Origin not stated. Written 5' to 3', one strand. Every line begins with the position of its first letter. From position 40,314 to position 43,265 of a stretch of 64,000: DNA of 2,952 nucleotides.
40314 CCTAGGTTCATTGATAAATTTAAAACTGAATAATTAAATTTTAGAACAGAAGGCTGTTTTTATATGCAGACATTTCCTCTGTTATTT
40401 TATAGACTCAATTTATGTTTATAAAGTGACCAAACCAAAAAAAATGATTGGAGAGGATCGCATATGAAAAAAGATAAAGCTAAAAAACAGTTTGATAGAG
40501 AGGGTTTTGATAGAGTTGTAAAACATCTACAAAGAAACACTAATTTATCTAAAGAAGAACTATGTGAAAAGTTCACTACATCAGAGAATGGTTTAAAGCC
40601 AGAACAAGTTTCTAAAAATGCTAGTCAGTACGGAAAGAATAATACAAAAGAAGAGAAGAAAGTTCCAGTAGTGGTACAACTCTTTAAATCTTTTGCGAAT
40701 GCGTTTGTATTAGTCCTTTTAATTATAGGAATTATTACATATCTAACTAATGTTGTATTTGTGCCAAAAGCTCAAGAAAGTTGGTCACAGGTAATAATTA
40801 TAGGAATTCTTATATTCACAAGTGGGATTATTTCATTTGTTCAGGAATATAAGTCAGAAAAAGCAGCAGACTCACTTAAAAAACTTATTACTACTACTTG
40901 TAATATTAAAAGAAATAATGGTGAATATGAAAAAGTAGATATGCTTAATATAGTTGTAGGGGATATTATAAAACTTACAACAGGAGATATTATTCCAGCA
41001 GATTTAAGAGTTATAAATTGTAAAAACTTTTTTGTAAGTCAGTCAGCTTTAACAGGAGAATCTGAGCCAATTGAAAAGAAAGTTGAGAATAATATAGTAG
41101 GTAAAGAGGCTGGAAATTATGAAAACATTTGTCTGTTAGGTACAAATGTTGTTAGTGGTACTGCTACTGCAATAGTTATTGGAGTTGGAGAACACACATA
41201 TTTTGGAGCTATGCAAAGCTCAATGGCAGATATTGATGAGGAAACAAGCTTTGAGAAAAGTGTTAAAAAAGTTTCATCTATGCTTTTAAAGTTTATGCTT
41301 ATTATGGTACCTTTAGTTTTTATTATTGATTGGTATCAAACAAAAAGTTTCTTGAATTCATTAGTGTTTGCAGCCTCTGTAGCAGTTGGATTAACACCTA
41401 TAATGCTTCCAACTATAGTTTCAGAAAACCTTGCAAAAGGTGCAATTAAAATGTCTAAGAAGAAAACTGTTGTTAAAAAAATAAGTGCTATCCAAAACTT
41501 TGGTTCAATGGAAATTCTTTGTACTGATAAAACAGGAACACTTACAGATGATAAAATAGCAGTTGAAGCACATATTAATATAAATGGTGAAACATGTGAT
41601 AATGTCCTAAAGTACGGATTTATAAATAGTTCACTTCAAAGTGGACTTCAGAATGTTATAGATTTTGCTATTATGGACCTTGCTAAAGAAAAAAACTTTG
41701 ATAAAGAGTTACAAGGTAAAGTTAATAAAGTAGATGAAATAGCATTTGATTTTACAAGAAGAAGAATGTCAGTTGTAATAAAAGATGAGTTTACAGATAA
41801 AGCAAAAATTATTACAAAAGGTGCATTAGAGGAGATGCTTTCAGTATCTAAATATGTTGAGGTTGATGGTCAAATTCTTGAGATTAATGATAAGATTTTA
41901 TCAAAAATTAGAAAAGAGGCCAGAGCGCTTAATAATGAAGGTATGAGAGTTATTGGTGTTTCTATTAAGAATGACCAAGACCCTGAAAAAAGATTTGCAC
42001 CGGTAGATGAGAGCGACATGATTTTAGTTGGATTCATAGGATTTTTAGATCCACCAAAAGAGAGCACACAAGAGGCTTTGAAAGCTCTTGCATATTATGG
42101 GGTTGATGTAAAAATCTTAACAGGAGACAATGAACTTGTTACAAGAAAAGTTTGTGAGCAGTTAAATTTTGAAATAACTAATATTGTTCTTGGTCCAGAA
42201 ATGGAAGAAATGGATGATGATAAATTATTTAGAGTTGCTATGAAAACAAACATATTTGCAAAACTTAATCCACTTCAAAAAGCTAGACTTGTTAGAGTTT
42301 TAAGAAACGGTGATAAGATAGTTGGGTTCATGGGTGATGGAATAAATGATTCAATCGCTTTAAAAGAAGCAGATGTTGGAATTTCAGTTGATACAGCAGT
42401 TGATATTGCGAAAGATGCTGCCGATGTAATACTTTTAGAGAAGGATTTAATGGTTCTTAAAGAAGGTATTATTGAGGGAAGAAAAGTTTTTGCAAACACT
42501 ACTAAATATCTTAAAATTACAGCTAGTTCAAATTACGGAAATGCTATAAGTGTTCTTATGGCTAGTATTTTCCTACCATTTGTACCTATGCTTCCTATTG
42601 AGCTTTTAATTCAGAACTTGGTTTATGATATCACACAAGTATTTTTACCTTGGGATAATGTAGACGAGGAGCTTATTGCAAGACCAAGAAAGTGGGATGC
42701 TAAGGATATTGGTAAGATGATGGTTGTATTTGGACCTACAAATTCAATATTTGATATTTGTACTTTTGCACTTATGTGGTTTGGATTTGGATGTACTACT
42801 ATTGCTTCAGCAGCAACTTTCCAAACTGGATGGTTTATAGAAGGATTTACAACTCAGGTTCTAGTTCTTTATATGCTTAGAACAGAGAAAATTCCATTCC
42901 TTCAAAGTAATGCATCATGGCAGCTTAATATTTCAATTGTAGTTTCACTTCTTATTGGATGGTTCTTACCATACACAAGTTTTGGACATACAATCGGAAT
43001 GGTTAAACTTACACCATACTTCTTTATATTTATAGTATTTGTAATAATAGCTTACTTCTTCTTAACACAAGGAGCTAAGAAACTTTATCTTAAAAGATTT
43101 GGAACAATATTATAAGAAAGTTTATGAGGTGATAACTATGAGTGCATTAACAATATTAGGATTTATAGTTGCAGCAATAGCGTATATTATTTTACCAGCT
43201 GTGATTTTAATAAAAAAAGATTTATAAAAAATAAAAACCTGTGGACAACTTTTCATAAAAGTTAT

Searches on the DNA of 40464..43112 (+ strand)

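Call 27: search_rna_families(sources=[L001, L002, L003, L004], threshold=gathering)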
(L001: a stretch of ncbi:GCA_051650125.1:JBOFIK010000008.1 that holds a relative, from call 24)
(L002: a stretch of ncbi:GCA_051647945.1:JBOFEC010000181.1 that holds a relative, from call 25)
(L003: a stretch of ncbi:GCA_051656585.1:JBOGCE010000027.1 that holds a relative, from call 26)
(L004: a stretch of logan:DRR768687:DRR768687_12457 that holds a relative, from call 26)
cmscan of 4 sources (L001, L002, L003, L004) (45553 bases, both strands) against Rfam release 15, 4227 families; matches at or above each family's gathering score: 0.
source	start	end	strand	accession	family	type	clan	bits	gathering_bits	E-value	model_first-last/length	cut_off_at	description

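Call 78: search_rna_families(sources=[L005, L006, L007, L127, L128, L129], threshold=gathering)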
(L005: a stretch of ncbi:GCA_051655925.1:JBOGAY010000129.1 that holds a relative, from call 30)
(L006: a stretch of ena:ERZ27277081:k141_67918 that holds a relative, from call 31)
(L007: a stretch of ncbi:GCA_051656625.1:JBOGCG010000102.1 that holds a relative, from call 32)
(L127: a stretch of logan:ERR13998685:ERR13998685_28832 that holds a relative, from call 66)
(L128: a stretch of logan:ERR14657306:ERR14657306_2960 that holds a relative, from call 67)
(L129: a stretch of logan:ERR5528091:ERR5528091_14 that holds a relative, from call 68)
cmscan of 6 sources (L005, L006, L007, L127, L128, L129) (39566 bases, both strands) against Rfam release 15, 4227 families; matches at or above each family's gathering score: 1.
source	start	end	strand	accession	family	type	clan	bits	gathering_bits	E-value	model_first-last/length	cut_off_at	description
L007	11569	11768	-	RF00230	T-box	Cis-reg; leader;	-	125.1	93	1.6e-27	1-219/219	no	T-box leader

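Call 80: search_rna_families(source=L130, start=1, end=1300, threshold=evalue, max_evalue=1)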
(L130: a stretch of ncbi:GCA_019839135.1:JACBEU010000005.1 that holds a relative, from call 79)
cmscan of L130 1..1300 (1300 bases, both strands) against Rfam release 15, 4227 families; matches with E-value up to 1: 1.
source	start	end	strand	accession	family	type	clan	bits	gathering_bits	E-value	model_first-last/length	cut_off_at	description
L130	672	833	+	RF00380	Magnesium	Cis-reg; riboswitch;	-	107.9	44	8.7e-25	1-169/169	no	M-box riboswitch aptamer (ykoK leader)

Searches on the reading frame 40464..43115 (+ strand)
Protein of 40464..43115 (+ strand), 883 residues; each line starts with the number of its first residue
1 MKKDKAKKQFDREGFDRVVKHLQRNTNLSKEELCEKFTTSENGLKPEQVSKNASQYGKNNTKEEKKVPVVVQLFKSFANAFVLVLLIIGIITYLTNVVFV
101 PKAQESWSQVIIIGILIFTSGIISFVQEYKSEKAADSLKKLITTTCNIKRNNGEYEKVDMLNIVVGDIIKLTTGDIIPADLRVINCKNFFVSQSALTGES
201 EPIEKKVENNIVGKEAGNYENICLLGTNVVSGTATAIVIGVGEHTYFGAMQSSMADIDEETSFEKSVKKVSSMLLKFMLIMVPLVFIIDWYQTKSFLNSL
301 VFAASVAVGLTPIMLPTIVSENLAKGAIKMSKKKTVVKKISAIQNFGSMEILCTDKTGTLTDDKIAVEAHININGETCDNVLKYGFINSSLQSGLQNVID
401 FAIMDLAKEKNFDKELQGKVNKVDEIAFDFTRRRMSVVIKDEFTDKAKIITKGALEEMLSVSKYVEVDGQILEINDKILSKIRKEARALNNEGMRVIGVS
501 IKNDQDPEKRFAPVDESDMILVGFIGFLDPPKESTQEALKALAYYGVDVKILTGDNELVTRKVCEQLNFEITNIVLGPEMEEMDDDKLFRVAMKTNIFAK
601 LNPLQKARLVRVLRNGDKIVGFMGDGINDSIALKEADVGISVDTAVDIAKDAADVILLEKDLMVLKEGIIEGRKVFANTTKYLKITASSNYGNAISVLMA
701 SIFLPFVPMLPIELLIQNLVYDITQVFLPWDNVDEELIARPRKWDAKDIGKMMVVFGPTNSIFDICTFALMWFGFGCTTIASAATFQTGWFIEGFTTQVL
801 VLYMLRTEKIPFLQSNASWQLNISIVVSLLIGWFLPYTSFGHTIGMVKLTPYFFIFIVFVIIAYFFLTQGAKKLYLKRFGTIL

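Call 8: search_protein_families(library=pfam, proteins=[window:40464-43115:+])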
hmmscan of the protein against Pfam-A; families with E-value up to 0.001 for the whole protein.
window:40464-43115:+ (883 aa): 5 families
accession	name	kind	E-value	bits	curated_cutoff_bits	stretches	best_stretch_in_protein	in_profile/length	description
PF00122.25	E1-E2_ATPase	-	1.4e-38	132.7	28.1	1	144-333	5-181/181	E1-E2 ATPase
PF00689.26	Cation_ATPase_C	-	3e-19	69.9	27.3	1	707-873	2-174/175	Cation transporting ATPase, C-terminus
PF00690.31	Cation_ATPase_N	-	7.2e-17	61.2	20.4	1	27-91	3-68/69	Cation transporter/ATPase, N-terminus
PF00702.32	Hydrolase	-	1.1e-10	42.7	26.4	1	351-637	3-191/191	haloacid dehalogenase-like hydrolase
PF13246.12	Cation_ATPase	-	2.4e-08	34.3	21.7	1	396-464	21-90/91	Cation transport ATPase (P-type)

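Call 11: search_protein_families(library=ncbifam, proteins=[window:40464-43115:+])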
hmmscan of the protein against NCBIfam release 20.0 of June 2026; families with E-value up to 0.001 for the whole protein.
window:40464-43115:+ (883 aa): 20 families
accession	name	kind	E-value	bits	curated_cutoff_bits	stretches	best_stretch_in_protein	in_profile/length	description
TIGR01524.1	ATPase-IIIB_Mg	equivalog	0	1042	610.75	1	18-881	8-866/867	magnesium-translocating P-type ATPase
NF011702.0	PRK15122.1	subfamily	0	1024.6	975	1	12-881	18-905/907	magnesium-translocating P-type ATPase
TIGR01647.1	ATPase-IIIA_H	equivalog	1.7e-122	410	615.5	1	43-832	1-749/755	plasma-membrane proton-efflux P-type ATPase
TIGR01522.1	ATPase-IIA2_Ca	equivalog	5.6e-111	371.8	798.3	1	25-754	4-727/854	calcium-transporting P-type ATPase, PMR1-type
TIGR01116.1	ATPase-IIA1_Ca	equivalog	2.8e-87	293.6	703.4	2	415-744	368-670/799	calcium-translocating P-type ATPase, SERCA-type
TIGR01517.1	ATPase-IIB_Ca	equivalog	1.9e-76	258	507.05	1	29-752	40-764/882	calcium-translocating P-type ATPase, PMCA-type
TIGR01523.1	ATPase-IID_K-Na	equivalog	8.1e-75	252.1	645.05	3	401-721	463-801/997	potassium/sodium efflux P-type ATPase, fungal-type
TIGR01106.1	ATPase-IIC_X-K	subfamily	9.2e-74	248.9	946.1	3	24-371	16-365/997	Na,H/K antiporter P-type ATPase subunit alpha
TIGR01494.1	ATPase_P-type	subfamily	6.5e-73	245.8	62.3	3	114-375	3-237/478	HAD-IC family P-type ATPase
TIGR01525.1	ATPase-IB_hvy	subfamily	1.4e-52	179.4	346.25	2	104-574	15-430/560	heavy metal translocating P-type ATPase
TIGR01657.1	P-ATPase-V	hypoth_equivalog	4.3e-47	160.3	618.25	3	19-371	115-470/1055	ATP13A2 family polyamine export P-type ATPase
TIGR01511.1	ATPase-IB1_Cu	subfamily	1.2e-39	136.6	397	3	91-422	30-327/542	copper-translocating P-type ATPase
TIGR01512.1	ATPase-IB2_Cd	subfamily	8.2e-36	123.7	313.5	2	115-369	25-254/494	cadmium family heavy metal-translocating P-type ATPase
NF008262.1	PRK11033.1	equivalog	2.2e-25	89.2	1005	2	125-411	210-484/731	zinc/cadmium/mercury/lead-transporting ATPase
TIGR01497.1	kdpB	equivalog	2.7e-24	85.3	527.9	2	85-484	41-423/675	potassium-transporting ATPase subunit KdpB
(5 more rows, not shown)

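Call 22: find_homologous_proteins(query=window:40464-43112:+, max_evalue=1e-50)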
Query window:40464-43112:+ (883 aa): 7999 proteins with E <= 1e-50 among 8000 candidates; the best 120 are listed.
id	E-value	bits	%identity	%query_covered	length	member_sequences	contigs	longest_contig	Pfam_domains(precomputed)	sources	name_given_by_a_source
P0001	0.0e+0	1934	100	100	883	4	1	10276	PF00702.33,PF13246.13,PF00689.27,PF00690.32,PF00122.26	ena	-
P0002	0.0e+0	1785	91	100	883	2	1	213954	PF00702.33,PF13246.13,PF00689.27,PF00690.32,PF00122.26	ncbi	ncbi:MAG: magnesium-translocating P-type ATPase [Sarcina sp.]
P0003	0.0e+0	1765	89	100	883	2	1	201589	PF00702.33,PF13246.13,PF00689.27,PF00690.32,PF00122.26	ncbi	ncbi:MAG: magnesium-translocating P-type ATPase [Sarcina sp.]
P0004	0.0e+0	1739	88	100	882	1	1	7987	PF00702.33,PF13246.13,PF00689.27,PF00690.32,PF00122.26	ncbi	ncbi:MAG: magnesium-translocating P-type ATPase [Sarcina sp.]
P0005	0.0e+0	1520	77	100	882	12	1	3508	PF00702.33,PF13246.13,PF00689.27,PF00690.32,PF00122.26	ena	-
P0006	0.0e+0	1479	75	100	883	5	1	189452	PF00702.33,PF13246.13,PF00689.27,PF00690.32,PF00122.26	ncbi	ncbi:MAG: magnesium-translocating P-type ATPase [Sarcina sp.]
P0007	0.0e+0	1479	74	100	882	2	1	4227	PF00702.33,PF13246.13,PF00689.27,PF00690.32,PF00122.26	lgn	-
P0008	0.0e+0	1326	68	100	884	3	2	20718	PF00702.33,PF13246.13,PF00689.27,PF00690.32,PF00122.26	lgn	-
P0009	0.0e+0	1319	67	100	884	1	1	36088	PF00702.33,PF13246.13,PF00689.27,PF00690.32,PF00122.26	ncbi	ncbi:MAG: magnesium-translocating P-type ATPase [Sarcina sp.]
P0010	0.0e+0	1314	67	100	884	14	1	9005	PF00702.33,PF13246.13,PF00689.27,PF00690.32,PF00122.26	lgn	-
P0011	0.0e+0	1311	66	100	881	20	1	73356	PF00702.33,PF13246.13,PF00689.27,PF00690.32,PF00122.26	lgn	-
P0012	0.0e+0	1307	67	100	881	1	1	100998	PF00702.33,PF13246.13,PF00689.27,PF00690.32,PF00122.26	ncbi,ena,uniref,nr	ncbi:magnesium-translocating P-type ATPase [uncultured Clostridium sp.]|uniref:magnesium-translocati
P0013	0.0e+0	1304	67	99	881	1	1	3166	PF00702.33,PF13246.13,PF00689.27,PF00690.32,PF00122.26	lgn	-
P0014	0.0e+0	1303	67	100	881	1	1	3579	PF00702.33,PF13246.13,PF00689.27,PF00690.32,PF00122.26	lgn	-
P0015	0.0e+0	1287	65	100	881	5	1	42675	PF00702.33,PF13246.13,PF00689.27,PF00690.32,PF00122.26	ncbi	ncbi:MAG: magnesium-translocating P-type ATPase [Clostridium sp.]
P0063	1.2e-288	978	52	98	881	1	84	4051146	PF00702.33,PF13246.13,PF00689.27,PF00690.32,PF00122.26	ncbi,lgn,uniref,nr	ncbi:magnesium-translocating P-type ATPase [Clostridium botulinum]|uniref:Magnesium-transporting ATP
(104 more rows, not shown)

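Call 24: find_encoding_contigs(protein=P0002, flank=5000, max_places=2)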
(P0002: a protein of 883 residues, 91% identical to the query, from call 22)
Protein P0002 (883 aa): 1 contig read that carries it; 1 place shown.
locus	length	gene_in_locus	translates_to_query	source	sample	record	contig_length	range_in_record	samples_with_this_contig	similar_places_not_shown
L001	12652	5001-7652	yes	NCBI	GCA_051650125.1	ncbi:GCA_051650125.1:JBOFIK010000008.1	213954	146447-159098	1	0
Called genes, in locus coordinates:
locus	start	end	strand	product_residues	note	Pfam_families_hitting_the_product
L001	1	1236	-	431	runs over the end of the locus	PF13231:PMT_2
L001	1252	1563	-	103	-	PF00892:EamA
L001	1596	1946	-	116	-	PF10066:DUF2304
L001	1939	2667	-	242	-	PF00535:Glycos_transf_2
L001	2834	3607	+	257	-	PF00106:adh_short, PF08659:KR, PF13561:adh_short_C2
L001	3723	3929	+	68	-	-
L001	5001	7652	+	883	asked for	PF00690:Cation_ATPase_N, PF00122:E1-E2_ATPase, PF00702:Hydrolase, PF13246:Cation_ATPase, PF00689:Cation_ATPase_C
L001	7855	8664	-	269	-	PF00702:Hydrolase (faint), PF08282:Hydrolase_3, PF13419:HAD_2 (faint), PF05116:S6PP (weak)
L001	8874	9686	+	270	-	PF00696:AA_kinase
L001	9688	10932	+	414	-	PF00171:Aldedh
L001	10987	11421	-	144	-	PF00210:Ferritin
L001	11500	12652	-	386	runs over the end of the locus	PF00465:Fe-ADH, PF13685:Fe-ADH_2 (weak), PF25137:ADH_Fe_C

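Call 25: find_encoding_contigs(protein=P0003, flank=5000, max_places=2)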
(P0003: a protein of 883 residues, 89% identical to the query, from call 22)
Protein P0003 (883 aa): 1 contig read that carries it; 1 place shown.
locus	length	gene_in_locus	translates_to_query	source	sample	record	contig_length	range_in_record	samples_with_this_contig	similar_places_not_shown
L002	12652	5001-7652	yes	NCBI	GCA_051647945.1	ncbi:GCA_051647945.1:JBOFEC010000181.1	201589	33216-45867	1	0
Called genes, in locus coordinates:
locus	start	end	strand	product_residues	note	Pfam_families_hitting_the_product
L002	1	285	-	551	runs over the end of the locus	PF02776:TPP_enzyme_N, PF00205:TPP_enzyme_M, PF02775:TPP_enzyme_C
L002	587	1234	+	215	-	PF00392:GntR, PF07729:FCD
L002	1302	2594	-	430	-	PF00860:Xan_ur_permease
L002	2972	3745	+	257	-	PF00106:adh_short, PF08659:KR, PF13561:adh_short_C2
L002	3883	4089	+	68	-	-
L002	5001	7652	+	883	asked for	PF00690:Cation_ATPase_N, PF00122:E1-E2_ATPase, PF00702:Hydrolase, PF13246:Cation_ATPase, PF00689:Cation_ATPase_C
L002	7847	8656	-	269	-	PF00702:Hydrolase (faint), PF08282:Hydrolase_3, PF05116:S6PP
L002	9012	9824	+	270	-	PF00696:AA_kinase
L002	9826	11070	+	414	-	PF00171:Aldedh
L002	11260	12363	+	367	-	PF01594:AI-2E_transport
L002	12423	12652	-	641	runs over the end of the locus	PF06081:ArAE_1 (weak), PF04632:FUSC (weak), PF13515:FUSC_2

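Call 26: find_encoding_contigs(protein=P0006, flank=5000, max_places=2)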
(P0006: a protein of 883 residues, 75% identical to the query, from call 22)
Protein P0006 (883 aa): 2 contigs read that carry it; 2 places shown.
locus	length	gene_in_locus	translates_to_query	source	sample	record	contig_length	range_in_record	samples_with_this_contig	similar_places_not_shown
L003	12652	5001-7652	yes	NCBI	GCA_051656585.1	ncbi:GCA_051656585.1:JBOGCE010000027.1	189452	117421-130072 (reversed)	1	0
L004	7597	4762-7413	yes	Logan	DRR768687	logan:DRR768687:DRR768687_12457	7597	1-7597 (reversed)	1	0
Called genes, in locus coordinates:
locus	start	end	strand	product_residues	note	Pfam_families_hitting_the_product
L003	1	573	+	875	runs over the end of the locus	PF00690:Cation_ATPase_N, PF00122:E1-E2_ATPase, PF00702:Hydrolase, PF13246:Cation_ATPase, PF00689:Cation_ATPase_C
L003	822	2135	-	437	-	PF13231:PMT_2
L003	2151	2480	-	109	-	PF00892:EamA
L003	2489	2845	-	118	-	PF10066:DUF2304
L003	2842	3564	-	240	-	PF00535:Glycos_transf_2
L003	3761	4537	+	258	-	PF00106:adh_short, PF08659:KR (weak), PF13561:adh_short_C2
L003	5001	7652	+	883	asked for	PF00690:Cation_ATPase_N, PF00122:E1-E2_ATPase, PF00702:Hydrolase, PF13246:Cation_ATPase, PF00689:Cation_ATPase_C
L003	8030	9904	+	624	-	PF01473:Choline_bind_1 (weak), PF19127:Choline_bind_3, PF01473:Choline_bind_1 (weak), PF19127:Choline_bind_3, PF19127:Choline_bind_3, PF19127:Choline_bind_3, PF19127:Choline_bind_3, PF01832:Glucosaminidase, +4 more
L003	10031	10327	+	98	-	-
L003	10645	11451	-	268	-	PF00702:Hydrolase (faint), PF08282:Hydrolase_3, PF05116:S6PP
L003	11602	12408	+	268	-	PF00696:AA_kinase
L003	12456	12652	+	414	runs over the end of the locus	PF00171:Aldedh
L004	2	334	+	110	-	?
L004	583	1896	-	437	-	PF13231:PMT_2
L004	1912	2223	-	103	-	PF00892:EamA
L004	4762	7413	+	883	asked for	PF00690:Cation_ATPase_N, PF00122:E1-E2_ATPase, PF00702:Hydrolase, PF13246:Cation_ATPase, PF00689:Cation_ATPase_C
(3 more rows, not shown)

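Call 30: find_encoding_contigs(protein=P0004, flank=5000, max_places=2)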
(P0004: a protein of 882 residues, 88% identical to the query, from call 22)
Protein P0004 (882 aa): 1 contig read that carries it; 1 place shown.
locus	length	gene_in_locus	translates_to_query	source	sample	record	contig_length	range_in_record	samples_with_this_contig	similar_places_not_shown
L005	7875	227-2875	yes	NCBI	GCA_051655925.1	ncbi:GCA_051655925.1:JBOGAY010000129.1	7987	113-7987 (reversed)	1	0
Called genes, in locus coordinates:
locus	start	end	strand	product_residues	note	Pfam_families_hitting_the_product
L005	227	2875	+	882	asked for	PF00690:Cation_ATPase_N, PF00122:E1-E2_ATPase, PF00702:Hydrolase, PF13246:Cation_ATPase, PF00689:Cation_ATPase_C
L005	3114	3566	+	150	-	-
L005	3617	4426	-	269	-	PF00702:Hydrolase (faint), PF08282:Hydrolase_3, PF05116:S6PP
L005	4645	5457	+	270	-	PF00696:AA_kinase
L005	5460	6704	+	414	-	PF00171:Aldedh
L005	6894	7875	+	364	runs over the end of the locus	PF01594:AI-2E_transport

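Call 31: find_encoding_contigs(protein=P0005, flank=5000, max_places=3)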
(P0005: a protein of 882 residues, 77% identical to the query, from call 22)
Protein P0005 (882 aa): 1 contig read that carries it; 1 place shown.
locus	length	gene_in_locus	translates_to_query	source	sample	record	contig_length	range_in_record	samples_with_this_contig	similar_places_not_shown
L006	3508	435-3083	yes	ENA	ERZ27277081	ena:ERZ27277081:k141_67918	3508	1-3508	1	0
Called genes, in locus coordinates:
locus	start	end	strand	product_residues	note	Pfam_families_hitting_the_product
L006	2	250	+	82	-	?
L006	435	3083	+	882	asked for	PF00690:Cation_ATPase_N, PF00122:E1-E2_ATPase, PF00702:Hydrolase, PF13246:Cation_ATPase, PF00689:Cation_ATPase_C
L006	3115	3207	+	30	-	-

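Call 32: find_encoding_contigs(protein=P0009, flank=5000, max_places=2)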
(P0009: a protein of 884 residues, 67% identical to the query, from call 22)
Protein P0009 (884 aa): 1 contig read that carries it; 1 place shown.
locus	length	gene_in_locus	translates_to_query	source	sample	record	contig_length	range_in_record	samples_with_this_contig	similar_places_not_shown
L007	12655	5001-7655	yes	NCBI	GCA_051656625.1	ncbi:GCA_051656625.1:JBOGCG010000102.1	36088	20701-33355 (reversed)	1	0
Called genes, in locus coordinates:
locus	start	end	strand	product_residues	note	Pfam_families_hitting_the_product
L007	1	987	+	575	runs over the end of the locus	PF00528:BPD_transp_1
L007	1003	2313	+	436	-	PF00005:ABC_tran, PF13304:AAA_21 (faint), PF09821:AAA_assoc_C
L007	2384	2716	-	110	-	-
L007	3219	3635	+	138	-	-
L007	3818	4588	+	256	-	-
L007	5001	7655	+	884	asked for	PF00690:Cation_ATPase_N, PF00122:E1-E2_ATPase, PF00702:Hydrolase, PF13246:Cation_ATPase, PF00689:Cation_ATPase_C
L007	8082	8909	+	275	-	-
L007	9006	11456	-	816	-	PF00133:tRNA-synt_1, PF09334:tRNA-synt_1g, PF13603:tRNA-synt_1_2, PF00133:tRNA-synt_1, PF08264:Anticodon_1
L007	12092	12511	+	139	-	-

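Call 66: find_encoding_contigs(protein=P0007, flank=1500, max_places=1)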
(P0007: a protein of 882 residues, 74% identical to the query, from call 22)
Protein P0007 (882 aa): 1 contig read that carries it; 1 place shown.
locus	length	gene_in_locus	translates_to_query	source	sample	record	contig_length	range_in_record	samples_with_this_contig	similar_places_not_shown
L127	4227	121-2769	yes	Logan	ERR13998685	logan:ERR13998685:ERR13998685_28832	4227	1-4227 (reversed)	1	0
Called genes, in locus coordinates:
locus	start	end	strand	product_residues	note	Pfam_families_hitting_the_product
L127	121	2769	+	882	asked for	PF00690:Cation_ATPase_N, PF00122:E1-E2_ATPase, PF00702:Hydrolase, PF13246:Cation_ATPase, PF00689:Cation_ATPase_C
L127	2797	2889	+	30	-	-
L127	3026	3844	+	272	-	PF00696:AA_kinase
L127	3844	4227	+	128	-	?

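Call 67: find_encoding_contigs(protein=P0008, flank=1500, max_places=1)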
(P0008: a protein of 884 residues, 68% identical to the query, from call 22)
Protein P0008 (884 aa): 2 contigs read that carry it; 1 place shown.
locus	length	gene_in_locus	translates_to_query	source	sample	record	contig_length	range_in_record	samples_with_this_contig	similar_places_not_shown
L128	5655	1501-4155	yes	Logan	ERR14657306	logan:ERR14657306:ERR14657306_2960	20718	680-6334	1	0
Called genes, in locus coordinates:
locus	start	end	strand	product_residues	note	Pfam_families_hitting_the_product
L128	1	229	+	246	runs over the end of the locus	PF20157:Maf_flag10_N (weak)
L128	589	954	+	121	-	PF00583:Acetyltransf_1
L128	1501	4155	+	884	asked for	PF00690:Cation_ATPase_N, PF00122:E1-E2_ATPase, PF00702:Hydrolase, PF13246:Cation_ATPase, PF00689:Cation_ATPase_C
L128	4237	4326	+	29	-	-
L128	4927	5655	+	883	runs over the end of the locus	PF00690:Cation_ATPase_N, PF00122:E1-E2_ATPase, PF00702:Hydrolase, PF13246:Cation_ATPase, PF00689:Cation_ATPase_C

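Call 68: find_encoding_contigs(protein=P0011, flank=1500, max_places=1)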
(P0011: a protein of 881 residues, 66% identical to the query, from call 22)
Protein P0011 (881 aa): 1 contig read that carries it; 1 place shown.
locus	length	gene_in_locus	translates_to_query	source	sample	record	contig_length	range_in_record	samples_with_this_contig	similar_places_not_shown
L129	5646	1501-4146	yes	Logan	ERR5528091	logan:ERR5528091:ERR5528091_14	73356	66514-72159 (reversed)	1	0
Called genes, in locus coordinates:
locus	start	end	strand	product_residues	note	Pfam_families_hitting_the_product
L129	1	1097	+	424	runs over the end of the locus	PF01595:CNNM, PF00571:CBS (weak), PF03471:CorC_HlyC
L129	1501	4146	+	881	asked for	PF00690:Cation_ATPase_N, PF00122:E1-E2_ATPase, PF00702:Hydrolase, PF13246:Cation_ATPase, PF00689:Cation_ATPase_C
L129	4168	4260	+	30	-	-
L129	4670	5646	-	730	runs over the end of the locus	PF01751:Toprim, PF01131:Topoisom_bac, PF13342:Toprim_Crpt (weak)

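Call 79: find_encoding_contigs(protein=P0063, flank=1200, max_places=1)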
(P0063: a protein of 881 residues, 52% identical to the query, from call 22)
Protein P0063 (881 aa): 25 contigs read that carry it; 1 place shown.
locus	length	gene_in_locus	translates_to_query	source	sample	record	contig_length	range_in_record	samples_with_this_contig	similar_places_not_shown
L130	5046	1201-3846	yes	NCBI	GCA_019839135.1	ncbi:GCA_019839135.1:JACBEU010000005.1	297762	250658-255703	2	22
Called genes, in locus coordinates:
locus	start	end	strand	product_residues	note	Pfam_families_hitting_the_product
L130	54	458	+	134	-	-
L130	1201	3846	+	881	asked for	PF00690:Cation_ATPase_N, PF00122:E1-E2_ATPase, PF00702:Hydrolase, PF13246:Cation_ATPase, PF00689:Cation_ATPase_C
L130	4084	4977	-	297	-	PF00753:Lactamase_B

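Call 83: find_encoding_contigs(protein=P0001, flank=6000, max_places=4)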
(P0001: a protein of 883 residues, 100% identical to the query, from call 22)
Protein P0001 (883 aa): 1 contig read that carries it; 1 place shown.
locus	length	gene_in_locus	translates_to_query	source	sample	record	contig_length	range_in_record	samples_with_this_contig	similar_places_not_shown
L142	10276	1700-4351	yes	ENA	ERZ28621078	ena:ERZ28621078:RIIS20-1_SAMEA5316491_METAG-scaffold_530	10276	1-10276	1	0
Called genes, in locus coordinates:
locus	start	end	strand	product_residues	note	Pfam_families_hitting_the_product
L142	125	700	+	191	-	PF00106:adh_short, PF13561:adh_short_C2, PF23441:SDR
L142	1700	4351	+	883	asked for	PF00690:Cation_ATPase_N, PF00122:E1-E2_ATPase, PF00702:Hydrolase, PF13246:Cation_ATPase, PF00689:Cation_ATPase_C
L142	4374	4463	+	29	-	-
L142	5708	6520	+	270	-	PF00696:AA_kinase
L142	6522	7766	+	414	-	PF00171:Aldedh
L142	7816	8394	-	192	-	PF04892:VanZ-LLP1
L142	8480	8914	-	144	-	PF00210:Ferritin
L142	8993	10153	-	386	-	PF00465:Fe-ADH, PF13685:Fe-ADH_2 (faint), PF25137:ADH_Fe_C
